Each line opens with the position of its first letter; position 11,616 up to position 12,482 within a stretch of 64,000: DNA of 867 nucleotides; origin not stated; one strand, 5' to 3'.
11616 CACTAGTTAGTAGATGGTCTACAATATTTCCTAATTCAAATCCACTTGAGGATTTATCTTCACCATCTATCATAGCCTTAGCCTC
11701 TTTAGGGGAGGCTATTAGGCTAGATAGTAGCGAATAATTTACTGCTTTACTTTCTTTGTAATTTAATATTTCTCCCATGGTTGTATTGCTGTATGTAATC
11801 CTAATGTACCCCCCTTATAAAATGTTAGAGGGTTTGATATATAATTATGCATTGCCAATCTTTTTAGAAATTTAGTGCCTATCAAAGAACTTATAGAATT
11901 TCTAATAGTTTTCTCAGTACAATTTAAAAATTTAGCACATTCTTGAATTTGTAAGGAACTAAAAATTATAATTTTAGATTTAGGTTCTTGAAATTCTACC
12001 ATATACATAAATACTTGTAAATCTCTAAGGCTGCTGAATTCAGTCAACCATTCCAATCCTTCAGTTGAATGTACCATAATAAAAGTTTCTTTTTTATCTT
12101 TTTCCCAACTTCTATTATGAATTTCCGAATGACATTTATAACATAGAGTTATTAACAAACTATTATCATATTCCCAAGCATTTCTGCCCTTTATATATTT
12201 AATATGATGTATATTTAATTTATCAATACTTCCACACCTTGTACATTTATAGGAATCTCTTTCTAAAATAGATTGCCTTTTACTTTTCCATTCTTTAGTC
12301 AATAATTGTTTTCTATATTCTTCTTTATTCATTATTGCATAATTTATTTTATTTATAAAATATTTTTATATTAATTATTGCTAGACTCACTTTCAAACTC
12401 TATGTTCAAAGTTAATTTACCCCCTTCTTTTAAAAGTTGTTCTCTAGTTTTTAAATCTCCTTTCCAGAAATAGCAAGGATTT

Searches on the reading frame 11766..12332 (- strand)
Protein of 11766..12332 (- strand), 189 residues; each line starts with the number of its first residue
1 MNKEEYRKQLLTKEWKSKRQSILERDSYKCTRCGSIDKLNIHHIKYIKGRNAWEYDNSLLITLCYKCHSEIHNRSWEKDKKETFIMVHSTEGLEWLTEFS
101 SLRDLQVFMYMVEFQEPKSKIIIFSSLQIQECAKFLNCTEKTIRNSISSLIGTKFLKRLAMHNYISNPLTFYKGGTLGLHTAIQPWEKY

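Call 31: search_protein_families(library=pfam, proteins=[window:11766-12332:-], max_evalue=0.01)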
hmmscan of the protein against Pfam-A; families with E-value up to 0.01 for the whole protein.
window:11766-12332:- (189 aa): 3 families
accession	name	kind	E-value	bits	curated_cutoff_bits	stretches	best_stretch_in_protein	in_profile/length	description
PF01844.29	HNH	-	1.1e-05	25.9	21.4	1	30-74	1-47/47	HNH endonuclease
PF08280.17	HTH_Mga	-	0.0078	16.6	23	0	126-150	19-43/59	M protein trans-acting positive regulator (MGA) HTH domain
PF21368.3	AI2M-like_HNH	-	0.0094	16.3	23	0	30-68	1-49/49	AI2M/AI1M-like, HNH endonuclease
